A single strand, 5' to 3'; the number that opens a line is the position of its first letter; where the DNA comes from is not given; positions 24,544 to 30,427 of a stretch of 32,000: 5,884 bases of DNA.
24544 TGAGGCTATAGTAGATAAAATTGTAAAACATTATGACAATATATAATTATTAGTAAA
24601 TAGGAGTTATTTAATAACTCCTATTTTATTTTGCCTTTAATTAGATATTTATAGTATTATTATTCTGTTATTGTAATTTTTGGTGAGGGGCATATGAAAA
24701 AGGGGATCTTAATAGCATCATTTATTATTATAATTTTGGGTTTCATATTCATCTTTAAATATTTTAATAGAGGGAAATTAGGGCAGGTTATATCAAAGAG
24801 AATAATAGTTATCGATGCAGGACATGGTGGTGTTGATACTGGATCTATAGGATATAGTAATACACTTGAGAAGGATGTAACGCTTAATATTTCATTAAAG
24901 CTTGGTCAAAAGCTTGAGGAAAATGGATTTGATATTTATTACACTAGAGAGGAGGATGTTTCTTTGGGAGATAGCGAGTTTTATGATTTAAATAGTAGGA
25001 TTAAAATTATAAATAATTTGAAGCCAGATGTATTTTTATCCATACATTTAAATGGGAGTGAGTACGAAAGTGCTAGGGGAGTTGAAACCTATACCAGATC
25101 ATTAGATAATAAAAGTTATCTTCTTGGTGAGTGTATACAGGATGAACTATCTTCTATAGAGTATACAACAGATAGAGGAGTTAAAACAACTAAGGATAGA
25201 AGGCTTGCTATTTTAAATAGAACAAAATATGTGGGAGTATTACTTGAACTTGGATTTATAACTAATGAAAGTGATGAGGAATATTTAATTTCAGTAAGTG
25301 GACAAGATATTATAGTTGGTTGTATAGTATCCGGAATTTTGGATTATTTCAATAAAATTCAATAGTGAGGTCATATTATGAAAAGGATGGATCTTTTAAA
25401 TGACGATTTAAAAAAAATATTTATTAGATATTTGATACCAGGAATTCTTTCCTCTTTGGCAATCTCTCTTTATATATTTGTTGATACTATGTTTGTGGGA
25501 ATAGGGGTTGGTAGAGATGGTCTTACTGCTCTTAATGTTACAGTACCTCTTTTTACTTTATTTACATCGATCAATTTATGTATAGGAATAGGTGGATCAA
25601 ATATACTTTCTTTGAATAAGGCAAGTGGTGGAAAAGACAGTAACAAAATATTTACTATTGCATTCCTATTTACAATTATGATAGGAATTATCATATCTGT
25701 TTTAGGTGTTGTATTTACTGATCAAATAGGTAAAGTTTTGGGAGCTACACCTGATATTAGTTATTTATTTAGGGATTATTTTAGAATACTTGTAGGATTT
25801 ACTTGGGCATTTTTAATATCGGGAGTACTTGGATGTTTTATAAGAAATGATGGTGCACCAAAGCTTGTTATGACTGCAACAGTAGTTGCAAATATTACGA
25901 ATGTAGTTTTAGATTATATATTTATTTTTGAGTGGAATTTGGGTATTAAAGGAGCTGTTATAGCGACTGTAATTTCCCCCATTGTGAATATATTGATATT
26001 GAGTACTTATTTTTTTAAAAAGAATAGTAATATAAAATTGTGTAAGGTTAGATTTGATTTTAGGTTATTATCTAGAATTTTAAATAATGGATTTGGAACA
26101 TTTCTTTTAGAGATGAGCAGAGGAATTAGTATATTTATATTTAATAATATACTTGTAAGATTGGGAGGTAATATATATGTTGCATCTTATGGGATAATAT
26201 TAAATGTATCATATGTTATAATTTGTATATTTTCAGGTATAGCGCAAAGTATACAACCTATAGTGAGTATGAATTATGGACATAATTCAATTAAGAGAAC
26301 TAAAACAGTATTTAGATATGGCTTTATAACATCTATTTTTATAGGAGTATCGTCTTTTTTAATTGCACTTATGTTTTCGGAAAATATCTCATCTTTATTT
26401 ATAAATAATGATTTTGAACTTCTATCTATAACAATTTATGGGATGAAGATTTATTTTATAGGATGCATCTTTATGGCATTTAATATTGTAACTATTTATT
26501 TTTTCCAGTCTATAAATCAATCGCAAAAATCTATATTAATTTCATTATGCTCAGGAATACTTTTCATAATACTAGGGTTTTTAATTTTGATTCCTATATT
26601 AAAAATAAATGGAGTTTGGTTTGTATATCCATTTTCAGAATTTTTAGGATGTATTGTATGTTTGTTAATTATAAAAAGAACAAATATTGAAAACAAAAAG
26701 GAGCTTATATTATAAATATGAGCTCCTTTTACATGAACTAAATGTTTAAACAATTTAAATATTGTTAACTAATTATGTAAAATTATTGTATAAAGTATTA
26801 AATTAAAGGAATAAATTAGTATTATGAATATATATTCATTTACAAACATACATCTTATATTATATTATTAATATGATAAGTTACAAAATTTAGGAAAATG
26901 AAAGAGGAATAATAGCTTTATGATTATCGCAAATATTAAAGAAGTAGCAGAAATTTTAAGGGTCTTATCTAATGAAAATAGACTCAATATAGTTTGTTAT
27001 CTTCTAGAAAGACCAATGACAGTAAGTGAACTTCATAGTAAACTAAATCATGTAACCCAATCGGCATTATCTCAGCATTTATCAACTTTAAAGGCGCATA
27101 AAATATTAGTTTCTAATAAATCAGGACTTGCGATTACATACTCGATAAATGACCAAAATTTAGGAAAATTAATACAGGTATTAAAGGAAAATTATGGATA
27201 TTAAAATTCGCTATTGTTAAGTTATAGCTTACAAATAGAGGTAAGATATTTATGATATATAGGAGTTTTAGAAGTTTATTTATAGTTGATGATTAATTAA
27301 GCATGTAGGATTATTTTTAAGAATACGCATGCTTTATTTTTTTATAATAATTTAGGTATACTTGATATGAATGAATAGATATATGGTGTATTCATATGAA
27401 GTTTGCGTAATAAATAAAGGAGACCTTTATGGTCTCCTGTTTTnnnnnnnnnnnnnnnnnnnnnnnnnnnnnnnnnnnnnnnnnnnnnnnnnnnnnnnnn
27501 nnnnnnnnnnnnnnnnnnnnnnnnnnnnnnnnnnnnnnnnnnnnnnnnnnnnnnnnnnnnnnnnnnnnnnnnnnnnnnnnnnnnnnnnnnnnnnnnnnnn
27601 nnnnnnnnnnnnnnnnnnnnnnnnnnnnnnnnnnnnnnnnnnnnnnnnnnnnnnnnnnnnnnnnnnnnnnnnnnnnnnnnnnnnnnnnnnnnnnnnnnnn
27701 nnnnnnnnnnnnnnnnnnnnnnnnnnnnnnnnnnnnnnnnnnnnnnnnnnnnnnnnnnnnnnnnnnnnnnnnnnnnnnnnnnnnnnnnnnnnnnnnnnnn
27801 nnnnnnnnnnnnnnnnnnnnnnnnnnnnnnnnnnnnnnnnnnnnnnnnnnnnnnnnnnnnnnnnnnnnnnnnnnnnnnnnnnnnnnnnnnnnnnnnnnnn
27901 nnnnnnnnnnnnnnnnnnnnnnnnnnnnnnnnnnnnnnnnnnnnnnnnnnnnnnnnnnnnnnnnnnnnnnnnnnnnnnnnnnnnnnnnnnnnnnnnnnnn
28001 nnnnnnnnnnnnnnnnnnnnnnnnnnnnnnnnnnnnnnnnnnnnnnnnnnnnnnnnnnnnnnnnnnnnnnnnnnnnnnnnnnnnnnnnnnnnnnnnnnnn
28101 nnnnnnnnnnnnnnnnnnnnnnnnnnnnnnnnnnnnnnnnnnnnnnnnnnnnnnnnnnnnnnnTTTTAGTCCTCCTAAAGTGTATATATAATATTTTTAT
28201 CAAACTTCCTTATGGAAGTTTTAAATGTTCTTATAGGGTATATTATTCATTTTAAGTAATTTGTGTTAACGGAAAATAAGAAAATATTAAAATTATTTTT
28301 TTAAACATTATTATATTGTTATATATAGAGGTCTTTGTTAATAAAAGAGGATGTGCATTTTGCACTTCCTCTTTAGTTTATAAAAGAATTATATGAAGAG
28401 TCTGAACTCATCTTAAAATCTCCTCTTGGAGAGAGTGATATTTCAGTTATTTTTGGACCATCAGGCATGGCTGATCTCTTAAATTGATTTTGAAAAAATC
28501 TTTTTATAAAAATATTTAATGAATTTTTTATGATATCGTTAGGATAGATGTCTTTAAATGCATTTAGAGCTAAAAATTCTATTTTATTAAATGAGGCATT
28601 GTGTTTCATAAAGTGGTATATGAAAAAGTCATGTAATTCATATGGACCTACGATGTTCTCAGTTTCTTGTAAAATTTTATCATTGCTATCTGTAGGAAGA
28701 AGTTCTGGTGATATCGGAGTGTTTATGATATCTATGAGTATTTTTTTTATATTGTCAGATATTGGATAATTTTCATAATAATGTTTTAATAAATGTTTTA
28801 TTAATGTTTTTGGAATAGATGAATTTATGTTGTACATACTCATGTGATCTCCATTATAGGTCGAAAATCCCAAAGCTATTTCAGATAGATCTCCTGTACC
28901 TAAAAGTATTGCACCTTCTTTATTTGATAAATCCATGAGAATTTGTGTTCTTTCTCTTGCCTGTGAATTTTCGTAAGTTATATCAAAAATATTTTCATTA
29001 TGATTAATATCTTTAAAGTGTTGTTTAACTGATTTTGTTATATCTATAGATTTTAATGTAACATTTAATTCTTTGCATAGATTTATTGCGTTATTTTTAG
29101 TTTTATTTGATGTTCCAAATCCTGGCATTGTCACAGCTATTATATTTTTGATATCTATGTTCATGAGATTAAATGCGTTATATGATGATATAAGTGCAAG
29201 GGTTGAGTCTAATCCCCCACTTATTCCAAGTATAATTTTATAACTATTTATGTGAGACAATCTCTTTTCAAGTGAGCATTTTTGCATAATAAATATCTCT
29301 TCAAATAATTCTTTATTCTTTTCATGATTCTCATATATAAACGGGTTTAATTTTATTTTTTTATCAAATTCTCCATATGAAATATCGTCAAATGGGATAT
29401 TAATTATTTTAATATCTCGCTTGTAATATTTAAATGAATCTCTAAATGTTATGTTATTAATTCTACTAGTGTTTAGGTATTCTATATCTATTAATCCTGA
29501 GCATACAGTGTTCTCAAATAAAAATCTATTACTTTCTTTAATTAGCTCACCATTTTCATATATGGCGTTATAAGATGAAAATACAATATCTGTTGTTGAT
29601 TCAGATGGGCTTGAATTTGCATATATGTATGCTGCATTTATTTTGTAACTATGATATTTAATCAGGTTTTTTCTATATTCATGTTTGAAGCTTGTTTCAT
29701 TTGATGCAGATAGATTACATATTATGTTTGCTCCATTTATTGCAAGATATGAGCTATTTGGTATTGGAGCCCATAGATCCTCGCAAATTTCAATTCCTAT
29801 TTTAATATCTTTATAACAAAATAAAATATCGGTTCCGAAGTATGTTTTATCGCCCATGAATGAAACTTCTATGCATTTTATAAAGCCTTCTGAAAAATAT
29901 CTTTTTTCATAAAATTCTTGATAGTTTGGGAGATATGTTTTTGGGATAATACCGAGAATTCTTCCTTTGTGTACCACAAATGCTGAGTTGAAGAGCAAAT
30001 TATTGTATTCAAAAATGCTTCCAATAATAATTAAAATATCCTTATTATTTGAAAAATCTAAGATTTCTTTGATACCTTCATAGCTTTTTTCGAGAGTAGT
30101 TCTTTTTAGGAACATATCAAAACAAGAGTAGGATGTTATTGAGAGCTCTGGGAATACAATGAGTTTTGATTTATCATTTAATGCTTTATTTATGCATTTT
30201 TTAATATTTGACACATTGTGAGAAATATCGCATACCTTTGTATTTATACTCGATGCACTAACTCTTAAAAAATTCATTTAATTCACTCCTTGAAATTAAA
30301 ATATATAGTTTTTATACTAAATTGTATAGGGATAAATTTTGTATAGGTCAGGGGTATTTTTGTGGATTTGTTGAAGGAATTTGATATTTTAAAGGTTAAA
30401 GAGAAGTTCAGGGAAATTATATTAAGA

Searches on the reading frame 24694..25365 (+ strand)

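Call 5: search_protein_families(library=pfam, proteins=[window:24694-25365:+], max_evalue=1)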
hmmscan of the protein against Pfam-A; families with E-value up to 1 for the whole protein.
window:24694-25365:+ (223 aa): 2 families
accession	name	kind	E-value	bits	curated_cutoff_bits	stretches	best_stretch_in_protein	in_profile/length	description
PF01520.23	Amidase_3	-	5.6e-45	153.9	27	1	38-216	1-173/174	N-acetylmuramoyl-L-alanine amidase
PF14947.12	HTH_45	-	0.12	12.9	25.5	1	164-207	24-66/77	Winged helix-turn-helix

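Call 6: search_protein_families(library=ncbifam, proteins=[window:24694-25365:+], max_evalue=1)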
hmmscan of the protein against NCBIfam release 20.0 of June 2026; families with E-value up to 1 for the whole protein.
window:24694-25365:+ (223 aa): 6 families
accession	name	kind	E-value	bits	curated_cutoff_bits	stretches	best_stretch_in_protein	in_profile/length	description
TIGR02883.1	spore_cwlD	equivalog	1.1e-38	133.3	221.55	1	36-218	1-189/189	N-acetylmuramoyl-L-alanine amidase CwlD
NF007652.1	PRK10319.1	equivalog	6.1e-24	84.8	400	2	33-134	55-151/291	N-acetylmuramoyl-L-alanine amidase AmiA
NF038267.1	amidase_AmiC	exception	2.2e-17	62.8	700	2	37-136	188-282/407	N-acetylmuramoyl-L-alanine amidase AmiC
NF007751.0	PRK10431.1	equivalog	8.7e-15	54.2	532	2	35-133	191-284/445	N-acetylmuramoyl-L-alanine amidase AmiB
NF038140.1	amidase_Rv3717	exception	1.3e-11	44.4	335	1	49-220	57-232/233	Rv3717 family N-acetylmuramoyl-L-alanine amidase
NF050040.1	horm_taper_TftA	equivalog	9.5e-06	24.5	500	1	38-220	4-185/450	hormogonium tapered terminus morphoprotein TftA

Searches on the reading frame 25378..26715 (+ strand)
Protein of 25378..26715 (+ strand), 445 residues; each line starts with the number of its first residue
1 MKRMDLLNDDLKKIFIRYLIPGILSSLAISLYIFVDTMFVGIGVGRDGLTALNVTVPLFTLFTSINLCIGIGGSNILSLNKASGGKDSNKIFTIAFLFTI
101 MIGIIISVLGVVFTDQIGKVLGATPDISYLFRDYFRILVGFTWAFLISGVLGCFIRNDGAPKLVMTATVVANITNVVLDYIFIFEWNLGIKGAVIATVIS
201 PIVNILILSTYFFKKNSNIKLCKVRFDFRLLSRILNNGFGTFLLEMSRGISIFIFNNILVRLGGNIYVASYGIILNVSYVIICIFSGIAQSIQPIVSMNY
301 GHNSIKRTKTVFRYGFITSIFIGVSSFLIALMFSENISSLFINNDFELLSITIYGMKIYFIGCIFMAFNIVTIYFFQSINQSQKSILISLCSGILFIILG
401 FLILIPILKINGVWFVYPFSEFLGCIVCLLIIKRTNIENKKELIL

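Call 5: search_protein_families(library=pfam, proteins=[window:25378-26715:+], max_evalue=1)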
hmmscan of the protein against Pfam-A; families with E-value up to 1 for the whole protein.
window:25378-26715:+ (445 aa): 2 families
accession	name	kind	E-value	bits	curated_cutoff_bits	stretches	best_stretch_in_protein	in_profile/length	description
PF01554.23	MatE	-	9.7e-35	120.1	24.9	2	21-181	1-161/161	MatE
PF14074.11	DUF4257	-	0.00054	20.6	27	1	305-335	27-57/81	Protein of unknown function (DUF4257)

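Call 6: search_protein_families(library=ncbifam, proteins=[window:25378-26715:+], max_evalue=1)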
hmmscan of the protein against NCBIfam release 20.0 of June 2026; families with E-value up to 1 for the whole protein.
window:25378-26715:+ (445 aa): 10 families
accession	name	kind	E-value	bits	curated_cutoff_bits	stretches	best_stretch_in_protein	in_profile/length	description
NF000217.1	MATE_multi_FepA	equivalog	5.1e-69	233.4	900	1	2-437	3-440/443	multidrug efflux MATE transporter FepA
NF007130.1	PRK09575.1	equivalog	1e-65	222.7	445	1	10-433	3-428/435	MATE family efflux transporter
TIGR00797.1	matE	subfamily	7.3e-48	163.4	147.4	1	21-414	1-396/396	MATE family efflux transporter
NF041801.1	MATE_SolL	equivalog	1.6e-23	83.2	780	1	5-439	12-453/458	solanimycin export family MATE transporter SolL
NF000131.1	MATE_multi_MepA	equivalog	2.2e-20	73.3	850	1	13-432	16-434/451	multidrug efflux MATE transporter MepA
NF041358.1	GntT_guanitoxin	equivalog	2.1e-15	56.6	525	1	4-376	4-379/438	guanitoxin biosynthesis MATE family efflux transporter GntT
NF052396.1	MATE_WgkD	equivalog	3.6e-07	29.5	510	2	67-278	60-269/428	tryglysin-associated MATE efflux transporter WgkD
NF001214.0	PRK00187.1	equivalog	2.3e-06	26.9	449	1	14-371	11-375/464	NorM family multidrug efflux MATE transporter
NF007690.0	PRK10367.1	equivalog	0.00024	20.2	409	1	13-340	9-339/441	MATE family efflux transporter DinF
NF045578.1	export_MbnM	equivalog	0.00066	18.8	285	1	68-230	52-215/410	methanobactin export MATE transporter MbnM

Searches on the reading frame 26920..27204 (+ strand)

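Call 5: search_protein_families(library=pfam, proteins=[window:26920-27204:+], max_evalue=1)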
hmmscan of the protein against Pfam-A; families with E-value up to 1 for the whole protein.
window:26920-27204:+ (94 aa): 13 families
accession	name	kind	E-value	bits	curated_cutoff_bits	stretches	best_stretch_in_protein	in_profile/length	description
PF01022.26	HTH_5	-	5.9e-10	39.3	22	1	19-58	2-40/47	Bacterial regulatory protein, arsR family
PF12840.13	HTH_20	-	1.1e-07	32.1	27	1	16-64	1-49/51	Helix-turn-helix domain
PF24038.1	DUF7347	-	4.2e-05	24.1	27.6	1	10-60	2-55/77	Domain of unknown function (DUF7347)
PF01638.23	HxlR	-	0.00022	21.4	20.8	1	21-76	7-65/91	HxlR-like helix-turn-helix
PF24035.1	DUF7344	-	0.019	15.8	27.8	1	14-44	2-32/76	Domain of unknown function (DUF7344)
PF13601.12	HTH_34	-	0.024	15.3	27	1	21-67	2-48/80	Winged helix DNA-binding domain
PF24033.1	DUF7342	-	0.029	14.8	31.6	1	17-80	2-64/150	Family of unknown function (DUF7342)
PF25213.1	HVO_A0261_N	-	0.12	12.7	35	1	16-73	8-64/86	HVO_A0261 N-terminal domain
PF20222.3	DUF6581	-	0.13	11.6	27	1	33-84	199-253/401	Family of unknown function (DUF6581)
PF12802.13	MarR_2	-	0.16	12.6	27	1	27-64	13-51/61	MarR family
PF21177.3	LIF-R_Ig-like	-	0.17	12.7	27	1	25-84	16-73/77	Leukemia inhibitory factor receptor, Ig-like domain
PF10198.14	Ada3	-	0.18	12.3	24.5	0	2-50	37-87/127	Histone acetyltransferases subunit 3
PF03448.22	MgtE_N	-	0.2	12.6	25.9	1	6-63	3-58/102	MgtE intracellular N domain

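Call 6: search_protein_families(library=ncbifam, proteins=[window:26920-27204:+], max_evalue=1)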
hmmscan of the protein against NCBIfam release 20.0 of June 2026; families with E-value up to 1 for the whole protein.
window:26920-27204:+ (94 aa): 11 families
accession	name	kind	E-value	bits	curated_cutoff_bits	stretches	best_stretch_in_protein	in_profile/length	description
NF033788.1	HTH_metalloreg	subfamily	1.4e-19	69.7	55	1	9-84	1-76/77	metalloregulator ArsR/SmtB family transcription factor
NF040642.1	sulf_sens_BigR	equivalog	4.9e-15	55.4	155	1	4-90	5-90/95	sulfite-sensing transcriptional repressor BigR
NF033789.1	repress_SdpR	subfamily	6.2e-12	45.3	100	1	13-88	2-76/79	autorepressor SdpR family transcription factor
NF052532.1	TransRegPagRBaca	equivalog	1e-10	41.6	170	1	5-89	13-96/99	transcriptional repressor PagR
NF045707.1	Dbac_1936_reg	equivalog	6.6e-09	35.7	115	1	5-89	3-86/99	ArsR/SmtB-type metalloregulator TsoR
NF047906.1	CdPbTransRegCmtR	equivalog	1.1e-07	31.7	150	1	9-88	11-89/104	Cd(II)/Pb(II)-sensing metalloregulatory transcriptional regulator CmtR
NF041413.1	ArsR_Rv2640c_fam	equivalog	3.6e-07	30.6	155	1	8-91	31-116/118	Rv2640c family ArsR-like transcriptional regulator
NF007528.0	PRK10141.1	subfamily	4.2e-06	26.6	97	1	11-78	8-75/117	metalloregulator ArsR/SmtB family transcription factor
NF053602.1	Phr_regulator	exception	5.6e-06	26.1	320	1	9-60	2-52/191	heat shock transcription regulator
NF053755.1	MsvR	equivalog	0.0028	17.4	220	1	13-67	7-60/236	transcriptional factor MsvR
NF005061.0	PRK06474.1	equivalog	0.0043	17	121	1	14-63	6-57/178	hypothetical protein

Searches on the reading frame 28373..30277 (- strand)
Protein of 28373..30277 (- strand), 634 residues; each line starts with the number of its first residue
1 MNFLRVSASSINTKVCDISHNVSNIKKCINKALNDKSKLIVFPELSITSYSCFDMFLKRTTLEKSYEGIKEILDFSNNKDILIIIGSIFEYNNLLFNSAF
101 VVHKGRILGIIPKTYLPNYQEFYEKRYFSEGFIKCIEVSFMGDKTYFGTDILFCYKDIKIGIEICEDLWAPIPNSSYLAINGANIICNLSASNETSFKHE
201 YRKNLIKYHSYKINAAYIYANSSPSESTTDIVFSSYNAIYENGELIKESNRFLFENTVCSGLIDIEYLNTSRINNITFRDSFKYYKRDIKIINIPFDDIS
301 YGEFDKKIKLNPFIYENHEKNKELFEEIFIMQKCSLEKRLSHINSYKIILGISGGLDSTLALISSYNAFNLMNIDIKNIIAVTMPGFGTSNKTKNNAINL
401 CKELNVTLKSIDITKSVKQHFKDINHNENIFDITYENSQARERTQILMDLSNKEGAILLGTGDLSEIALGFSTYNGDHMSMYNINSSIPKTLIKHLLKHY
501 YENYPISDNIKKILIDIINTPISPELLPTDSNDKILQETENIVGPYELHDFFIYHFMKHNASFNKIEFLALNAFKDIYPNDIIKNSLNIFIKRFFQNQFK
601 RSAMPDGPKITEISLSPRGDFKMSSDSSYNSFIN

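Call 5: search_protein_families(library=pfam, proteins=[window:28373-30277:-], max_evalue=1)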
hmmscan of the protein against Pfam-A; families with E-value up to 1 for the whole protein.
window:28373-30277:- (634 aa): 6 families
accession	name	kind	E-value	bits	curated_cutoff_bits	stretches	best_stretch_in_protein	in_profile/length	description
PF02540.23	NAD_synthase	-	1.3e-29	103.5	21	1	335-500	8-166/242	NAD synthase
PF00795.27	CN_hydrolase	-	1.2e-20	74.3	23.2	1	6-221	2-206/256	Carbon-nitrogen hydrolase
PF03054.22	tRNA_Me_trans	-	0.013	15.6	20.6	1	347-420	2-79/202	tRNA methyl transferase HUP domain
PF01171.26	ATP_bind_3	-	0.074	13.2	27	1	347-415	1-68/182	PP-loop family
PF06508.19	QueC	-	0.13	12.2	22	1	348-414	2-61/210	Queuosine biosynthesis protein QueC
PF13307.12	Helicase_C_2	-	0.15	12.6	25.3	1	406-466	14-76/170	Helicase C-terminal domain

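Call 6: search_protein_families(library=ncbifam, proteins=[window:28373-30277:-], max_evalue=1)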
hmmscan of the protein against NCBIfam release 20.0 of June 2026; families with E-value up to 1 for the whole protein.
window:28373-30277:- (634 aa): 16 families
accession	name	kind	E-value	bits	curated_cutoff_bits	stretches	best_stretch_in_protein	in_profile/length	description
NF002730.0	PRK02628.1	equivalog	3.6e-234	778.9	473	1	2-633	11-667/677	NAD(+) synthase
NF010588.0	PRK13981.1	equivalog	1.7e-75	254.5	479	1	3-612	4-527/546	NAD+ synthase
NF010587.0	PRK13980.1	equivalog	1.8e-25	89.6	255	1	336-495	22-173/267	NAD+ synthase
TIGR00552.1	nadE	equivalog_domain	1.3e-24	86.8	63.65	1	336-499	13-173/251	NAD(+) synthase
TIGR03381.1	agmatine_aguB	equivalog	1.7e-16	60.4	410.25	1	16-280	12-270/279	N-carbamoylputrescine amidase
NF001979.1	PRK00768.1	equivalog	2.9e-11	43.4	250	1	336-482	28-179/266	NAD(+) synthase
NF040852.1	nitrile_Arch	equivalog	8.1e-09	35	500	1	5-188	2-168/262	nitrilase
NF002048.0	PRK00876.1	subfamily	3.4e-05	22.8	313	1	340-417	31-104/330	NAD(+) synthase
TIGR00268.2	TIGR00268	equivalog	0.00048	19.5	150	1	335-423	5-86/259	ATP-dependent sacrificial sulfur transferase LarE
TIGR00546.1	lnt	equivalog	0.0007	18.9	132.9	1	18-116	180-273/395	apolipoprotein N-acyltransferase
NF006351.0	PRK08576.1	equivalog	0.005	15.5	290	1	283-413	172-295/436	hypothetical protein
NF033621.1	de_GSH_amidase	exception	0.0072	15.7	355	1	18-210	13-190/260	deaminated glutathione amidase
NF001138.1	PRK00143.1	equivalog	0.0083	15.1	284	1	347-419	1-74/345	tRNA 2-thiouridine(34) synthase MnmA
TIGR02432.1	lysidine_TilS_N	equivalog_domain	0.019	14.9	93.6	1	347-425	1-78/189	tRNA lysidine(34) synthetase TilS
NF000848.1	PRK00074.1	equivalog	0.052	12.1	400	1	310-428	180-292/512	glutamine-hydrolyzing GMP synthase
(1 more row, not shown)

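Call 18: find_related_loci(query=window:28373-30277:-, collection=genome_contigs, flank=6000)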
Query window:28373-30277:- (634 aa) in genome_contigs; peptide patterns used: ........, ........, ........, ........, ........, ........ (x = any residue, [..] = any of these).
263 stretches matched a pattern; 148 encode a relative of the query (tblastn E <= 1e-3); the best 80 are kept; 80 distinct loci.
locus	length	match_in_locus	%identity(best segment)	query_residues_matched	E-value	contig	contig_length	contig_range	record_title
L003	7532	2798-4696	75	1-633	0e+0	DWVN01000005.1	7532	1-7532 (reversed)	MAG TPA_asm: Candidatus Dwaynia gallinarum isolate CHK166-5537 CHK166__C6264_L7532_SAMEA104467475, whole genome shotgun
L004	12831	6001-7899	76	1-633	0e+0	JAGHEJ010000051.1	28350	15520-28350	MAG: Clostridiales bacterium isolate MAG.106 k127_904741, whole genome shotgun sequence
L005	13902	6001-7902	71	1-634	0e+0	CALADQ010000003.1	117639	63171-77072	MAG TPA_asm: uncultured Candidatus Arthromitus sp. isolate ERR318697_bin.45_CONCOCT_v1.1_MAG genome assembly, contig: ER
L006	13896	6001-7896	52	2-632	0e+0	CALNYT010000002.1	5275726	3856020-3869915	MAG: uncultured Clostridiaceae bacterium isolate LOGT_bin.0076 genome assembly, contig: contig_6810, whole genome shotgu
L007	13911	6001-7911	50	1-634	0e+0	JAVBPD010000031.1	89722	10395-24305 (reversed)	MAG: Clostridiaceae bacterium isolate EPI_MAG_00128 c_000001035121, whole genome shotgun sequence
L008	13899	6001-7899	46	2-634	0e+0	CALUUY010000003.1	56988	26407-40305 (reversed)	MAG: uncultured Elusimicrobiales bacterium isolate BRZ_KN__bin69 genome assembly, contig: BRZ_KN__NODE_598_length_56988_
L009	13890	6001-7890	44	2-633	0e+0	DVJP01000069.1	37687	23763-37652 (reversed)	MAG TPA_asm: Candidatus Merdivicinus excrementipullorum isolate CHK199-13235 CHK199__C299329_L37687_ERR3414594, whole ge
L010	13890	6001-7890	43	2-633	0e+0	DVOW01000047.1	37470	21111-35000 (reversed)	MAG TPA_asm: Candidatus Merdivicinus intestinigallinarum isolate ChiBcec18-2170 ChiBcec18__C55482_L37470_SRR6323127, who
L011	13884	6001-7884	45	2-634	0e+0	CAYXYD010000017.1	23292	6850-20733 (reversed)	MAG TPA_asm: uncultured Sphaerochaeta sp. isolate SRP191223_co1_377 genome assembly, contig: NODE_1883_length_23292_cov_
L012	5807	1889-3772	45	2-634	0e+0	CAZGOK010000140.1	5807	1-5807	MAG TPA_asm: uncultured Sphaerochaeta sp. isolate ERP122455_co2_106 genome assembly, contig: NODE_5345_length_5807_cov_1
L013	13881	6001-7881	45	2-634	0e+0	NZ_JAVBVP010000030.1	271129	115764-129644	MAG: Sphaerochaeta sp. isolate ZNE14_Bin11 all_Scaff012418, whole genome shotgun sequence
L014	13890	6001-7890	43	2-633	0e+0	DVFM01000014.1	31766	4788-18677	MAG TPA_asm: Candidatus Merdivicinus intestinavium isolate CHK188-1901 CHK188__C25944_L31766_ERR3414583, whole genome sh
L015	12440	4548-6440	44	2-633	0e+0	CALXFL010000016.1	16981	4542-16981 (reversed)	MAG: uncultured Clostridia bacterium isolate BRZ_EV__bin61 genome assembly, contig: BRZ_EV__NODE_3927_length_16981_cov_7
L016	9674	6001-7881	44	2-634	0e+0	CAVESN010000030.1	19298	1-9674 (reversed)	Bacteroides uniformis isolate H07647-L1_cleanbin_000034 genome assembly, contig: Spades_H07647-L1_contig_1915, whole gen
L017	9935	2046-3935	43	2-633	0e+0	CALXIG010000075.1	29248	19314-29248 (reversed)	MAG: uncultured Clostridia bacterium isolate E0_DP__bin17 genome assembly, contig: E0_DP__k127_469126, whole genome shot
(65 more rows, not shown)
